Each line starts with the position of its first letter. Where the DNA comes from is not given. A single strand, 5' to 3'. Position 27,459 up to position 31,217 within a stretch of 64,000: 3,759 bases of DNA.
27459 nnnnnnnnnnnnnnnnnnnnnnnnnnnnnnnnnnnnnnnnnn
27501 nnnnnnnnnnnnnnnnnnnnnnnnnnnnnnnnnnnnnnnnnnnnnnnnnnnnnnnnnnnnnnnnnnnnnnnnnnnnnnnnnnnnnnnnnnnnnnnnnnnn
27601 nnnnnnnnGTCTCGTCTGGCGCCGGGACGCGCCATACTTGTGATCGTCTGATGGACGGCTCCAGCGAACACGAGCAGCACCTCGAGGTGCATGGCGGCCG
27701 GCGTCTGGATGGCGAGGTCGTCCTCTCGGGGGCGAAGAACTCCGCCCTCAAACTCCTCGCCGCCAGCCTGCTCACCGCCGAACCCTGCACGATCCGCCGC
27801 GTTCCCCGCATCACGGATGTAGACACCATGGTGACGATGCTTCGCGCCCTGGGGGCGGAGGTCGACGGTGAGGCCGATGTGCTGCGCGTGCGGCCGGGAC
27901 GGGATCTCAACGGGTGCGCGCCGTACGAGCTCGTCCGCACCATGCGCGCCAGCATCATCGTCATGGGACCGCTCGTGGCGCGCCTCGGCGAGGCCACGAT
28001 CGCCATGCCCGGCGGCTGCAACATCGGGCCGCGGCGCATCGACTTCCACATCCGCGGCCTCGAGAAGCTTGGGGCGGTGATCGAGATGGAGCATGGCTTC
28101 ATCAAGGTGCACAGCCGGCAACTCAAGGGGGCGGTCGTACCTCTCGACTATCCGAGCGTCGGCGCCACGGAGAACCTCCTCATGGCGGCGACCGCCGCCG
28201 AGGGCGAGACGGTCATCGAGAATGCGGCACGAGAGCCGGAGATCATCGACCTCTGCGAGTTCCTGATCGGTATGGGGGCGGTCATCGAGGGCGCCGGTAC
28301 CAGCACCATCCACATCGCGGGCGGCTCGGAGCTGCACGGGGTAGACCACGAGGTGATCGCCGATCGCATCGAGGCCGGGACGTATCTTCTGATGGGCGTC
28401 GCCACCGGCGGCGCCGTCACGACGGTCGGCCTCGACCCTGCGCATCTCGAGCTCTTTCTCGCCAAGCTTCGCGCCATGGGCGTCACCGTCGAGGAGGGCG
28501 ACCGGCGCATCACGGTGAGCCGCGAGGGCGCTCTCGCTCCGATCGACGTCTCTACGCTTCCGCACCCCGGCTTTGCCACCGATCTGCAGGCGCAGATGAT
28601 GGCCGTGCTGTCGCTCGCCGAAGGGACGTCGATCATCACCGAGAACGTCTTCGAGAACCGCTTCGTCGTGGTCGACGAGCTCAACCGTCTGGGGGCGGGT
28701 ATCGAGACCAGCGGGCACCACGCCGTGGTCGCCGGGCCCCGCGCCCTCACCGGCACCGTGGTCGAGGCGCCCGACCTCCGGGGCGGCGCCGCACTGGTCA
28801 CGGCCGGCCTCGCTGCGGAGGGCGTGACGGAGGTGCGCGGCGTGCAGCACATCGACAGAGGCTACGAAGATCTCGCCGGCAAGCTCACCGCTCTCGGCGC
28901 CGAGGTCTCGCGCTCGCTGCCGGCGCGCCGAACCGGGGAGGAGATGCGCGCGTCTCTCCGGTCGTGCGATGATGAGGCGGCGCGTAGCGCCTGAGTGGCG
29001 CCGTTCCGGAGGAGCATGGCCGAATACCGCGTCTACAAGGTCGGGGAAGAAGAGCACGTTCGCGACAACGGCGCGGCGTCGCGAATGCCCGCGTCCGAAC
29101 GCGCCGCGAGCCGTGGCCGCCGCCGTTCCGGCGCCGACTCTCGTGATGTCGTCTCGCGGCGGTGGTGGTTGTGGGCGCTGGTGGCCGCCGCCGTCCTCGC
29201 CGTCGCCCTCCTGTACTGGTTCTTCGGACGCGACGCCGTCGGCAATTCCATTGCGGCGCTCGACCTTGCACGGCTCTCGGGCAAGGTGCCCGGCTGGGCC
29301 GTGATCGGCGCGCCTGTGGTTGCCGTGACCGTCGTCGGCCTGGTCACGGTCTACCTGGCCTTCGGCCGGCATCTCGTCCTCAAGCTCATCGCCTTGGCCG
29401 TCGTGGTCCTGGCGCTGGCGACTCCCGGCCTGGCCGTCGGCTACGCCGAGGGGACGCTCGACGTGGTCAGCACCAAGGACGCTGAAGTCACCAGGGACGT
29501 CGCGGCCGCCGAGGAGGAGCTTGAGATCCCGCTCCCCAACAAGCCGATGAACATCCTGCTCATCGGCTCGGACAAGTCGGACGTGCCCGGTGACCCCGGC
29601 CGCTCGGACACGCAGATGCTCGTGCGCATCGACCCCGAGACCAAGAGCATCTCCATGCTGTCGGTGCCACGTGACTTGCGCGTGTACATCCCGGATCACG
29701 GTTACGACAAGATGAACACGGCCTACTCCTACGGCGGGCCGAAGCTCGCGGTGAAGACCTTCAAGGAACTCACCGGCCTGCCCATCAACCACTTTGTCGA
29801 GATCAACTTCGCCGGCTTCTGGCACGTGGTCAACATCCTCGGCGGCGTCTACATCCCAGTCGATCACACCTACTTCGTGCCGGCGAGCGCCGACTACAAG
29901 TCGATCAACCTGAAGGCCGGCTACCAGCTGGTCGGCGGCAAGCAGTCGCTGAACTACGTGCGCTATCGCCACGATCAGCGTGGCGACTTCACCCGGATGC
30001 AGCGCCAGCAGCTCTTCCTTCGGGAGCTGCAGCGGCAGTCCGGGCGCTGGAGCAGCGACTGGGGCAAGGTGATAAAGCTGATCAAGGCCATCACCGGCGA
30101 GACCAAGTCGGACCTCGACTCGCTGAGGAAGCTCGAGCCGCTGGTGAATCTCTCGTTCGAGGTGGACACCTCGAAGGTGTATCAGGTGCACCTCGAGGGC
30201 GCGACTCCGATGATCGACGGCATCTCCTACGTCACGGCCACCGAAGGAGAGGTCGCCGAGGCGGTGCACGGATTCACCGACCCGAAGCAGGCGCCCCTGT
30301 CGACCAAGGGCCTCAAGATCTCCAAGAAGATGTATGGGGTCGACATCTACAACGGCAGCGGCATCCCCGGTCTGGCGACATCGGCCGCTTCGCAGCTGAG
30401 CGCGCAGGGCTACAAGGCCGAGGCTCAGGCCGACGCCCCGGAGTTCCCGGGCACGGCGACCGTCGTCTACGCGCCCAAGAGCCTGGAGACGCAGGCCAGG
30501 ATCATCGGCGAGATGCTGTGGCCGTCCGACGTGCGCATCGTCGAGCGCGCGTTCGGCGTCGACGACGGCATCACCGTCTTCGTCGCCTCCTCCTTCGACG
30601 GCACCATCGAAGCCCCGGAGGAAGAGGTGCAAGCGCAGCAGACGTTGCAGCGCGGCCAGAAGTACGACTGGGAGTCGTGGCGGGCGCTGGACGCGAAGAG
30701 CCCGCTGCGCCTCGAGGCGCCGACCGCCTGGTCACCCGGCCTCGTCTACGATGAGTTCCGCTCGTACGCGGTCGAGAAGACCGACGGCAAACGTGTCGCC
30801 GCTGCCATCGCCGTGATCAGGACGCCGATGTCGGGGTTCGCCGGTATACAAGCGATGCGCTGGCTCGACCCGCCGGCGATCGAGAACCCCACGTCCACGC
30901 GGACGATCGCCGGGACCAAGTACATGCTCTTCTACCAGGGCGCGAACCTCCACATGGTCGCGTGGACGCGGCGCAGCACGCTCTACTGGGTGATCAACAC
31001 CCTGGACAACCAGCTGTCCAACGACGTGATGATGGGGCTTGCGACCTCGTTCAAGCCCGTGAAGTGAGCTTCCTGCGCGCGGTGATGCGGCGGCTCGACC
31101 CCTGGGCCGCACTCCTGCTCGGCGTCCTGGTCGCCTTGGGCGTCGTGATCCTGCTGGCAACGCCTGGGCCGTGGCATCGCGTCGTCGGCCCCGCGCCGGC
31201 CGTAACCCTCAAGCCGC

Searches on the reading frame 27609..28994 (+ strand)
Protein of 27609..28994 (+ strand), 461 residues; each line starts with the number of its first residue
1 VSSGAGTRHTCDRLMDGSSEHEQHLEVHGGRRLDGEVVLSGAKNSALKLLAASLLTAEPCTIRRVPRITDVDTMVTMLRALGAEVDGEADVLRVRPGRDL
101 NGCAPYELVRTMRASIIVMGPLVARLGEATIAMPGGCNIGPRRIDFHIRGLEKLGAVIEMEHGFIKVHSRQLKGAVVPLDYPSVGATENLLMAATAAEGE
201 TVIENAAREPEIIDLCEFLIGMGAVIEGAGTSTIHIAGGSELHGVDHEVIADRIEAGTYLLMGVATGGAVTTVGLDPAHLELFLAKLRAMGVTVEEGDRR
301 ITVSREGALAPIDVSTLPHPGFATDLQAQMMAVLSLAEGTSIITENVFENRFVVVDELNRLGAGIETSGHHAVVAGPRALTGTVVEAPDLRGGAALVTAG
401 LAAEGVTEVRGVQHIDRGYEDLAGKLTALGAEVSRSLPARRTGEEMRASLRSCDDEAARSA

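Call 32: search_protein_families(library=pfam, proteins=[window:27609-28994:+], max_evalue=0.0001)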
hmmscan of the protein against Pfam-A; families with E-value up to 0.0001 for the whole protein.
window:27609-28994:+ (461 aa): 1 family
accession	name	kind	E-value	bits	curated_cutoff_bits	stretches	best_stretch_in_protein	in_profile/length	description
PF00275.25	EPSP_synthase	-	2e-99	333.6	22.8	1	28-426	2-417/417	EPSP synthase (3-phosphoshikimate 1-carboxyvinyltransferase)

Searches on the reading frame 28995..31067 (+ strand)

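Call 24: search_protein_families(library=pfam, proteins=[window:28995-31067:+], max_evalue=0.0001)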
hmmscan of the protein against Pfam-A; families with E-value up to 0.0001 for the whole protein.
window:28995-31067:+ (690 aa): 2 families
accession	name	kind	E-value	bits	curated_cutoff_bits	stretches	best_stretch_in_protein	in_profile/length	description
PF03816.19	LytR_cpsA_psr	-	3.7e-43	147.7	24.6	1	203-348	1-147/150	LytR_cpsA_psr family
PF13399.11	LytR_C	-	6.5e-10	40.2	22.2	1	449-512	4-66/86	LytR cell envelope-related transcriptional attenuator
